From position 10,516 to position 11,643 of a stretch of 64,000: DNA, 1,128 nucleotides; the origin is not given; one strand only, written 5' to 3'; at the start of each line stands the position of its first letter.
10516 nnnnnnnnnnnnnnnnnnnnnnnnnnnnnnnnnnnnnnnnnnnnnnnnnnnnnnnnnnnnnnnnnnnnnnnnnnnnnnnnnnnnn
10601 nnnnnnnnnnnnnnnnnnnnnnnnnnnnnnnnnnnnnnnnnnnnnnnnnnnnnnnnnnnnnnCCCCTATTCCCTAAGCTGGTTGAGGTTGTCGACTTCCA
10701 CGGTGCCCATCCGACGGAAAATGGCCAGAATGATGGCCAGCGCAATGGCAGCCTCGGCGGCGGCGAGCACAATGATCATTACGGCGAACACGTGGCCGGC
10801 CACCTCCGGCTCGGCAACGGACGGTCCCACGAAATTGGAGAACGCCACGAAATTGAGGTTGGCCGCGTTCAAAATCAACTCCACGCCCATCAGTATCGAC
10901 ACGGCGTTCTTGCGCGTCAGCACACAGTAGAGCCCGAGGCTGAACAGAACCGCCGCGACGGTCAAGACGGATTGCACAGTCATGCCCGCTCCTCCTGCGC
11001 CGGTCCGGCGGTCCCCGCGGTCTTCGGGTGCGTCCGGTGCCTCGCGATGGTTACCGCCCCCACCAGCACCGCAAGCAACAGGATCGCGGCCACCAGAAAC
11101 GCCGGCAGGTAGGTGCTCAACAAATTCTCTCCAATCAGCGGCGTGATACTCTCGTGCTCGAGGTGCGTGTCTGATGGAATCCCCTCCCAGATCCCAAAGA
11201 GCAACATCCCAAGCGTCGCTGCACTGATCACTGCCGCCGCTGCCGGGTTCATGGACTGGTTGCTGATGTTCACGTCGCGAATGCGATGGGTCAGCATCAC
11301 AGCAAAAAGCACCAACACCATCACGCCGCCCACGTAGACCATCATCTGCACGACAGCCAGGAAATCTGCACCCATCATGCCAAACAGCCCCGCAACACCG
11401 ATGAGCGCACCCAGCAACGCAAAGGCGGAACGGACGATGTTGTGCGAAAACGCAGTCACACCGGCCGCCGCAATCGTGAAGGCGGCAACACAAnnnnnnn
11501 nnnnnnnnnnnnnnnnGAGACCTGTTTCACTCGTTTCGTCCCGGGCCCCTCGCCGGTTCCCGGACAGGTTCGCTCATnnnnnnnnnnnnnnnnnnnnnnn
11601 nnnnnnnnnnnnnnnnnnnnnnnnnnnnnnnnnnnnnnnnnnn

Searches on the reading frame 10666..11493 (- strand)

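Call 12: search_protein_families(library=pfam, proteins=[window:10666-11493:-], max_evalue=0.00001)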
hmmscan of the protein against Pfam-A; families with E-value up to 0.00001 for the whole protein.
window:10666-11493:- (275 aa): 1 family
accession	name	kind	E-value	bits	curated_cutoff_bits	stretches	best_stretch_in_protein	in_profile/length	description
PF00420.29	Oxidored_q2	-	5.5e-26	90.6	26.1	1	176-275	2-95/95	NADH-ubiquinone/plastoquinone oxidoreductase chain 4L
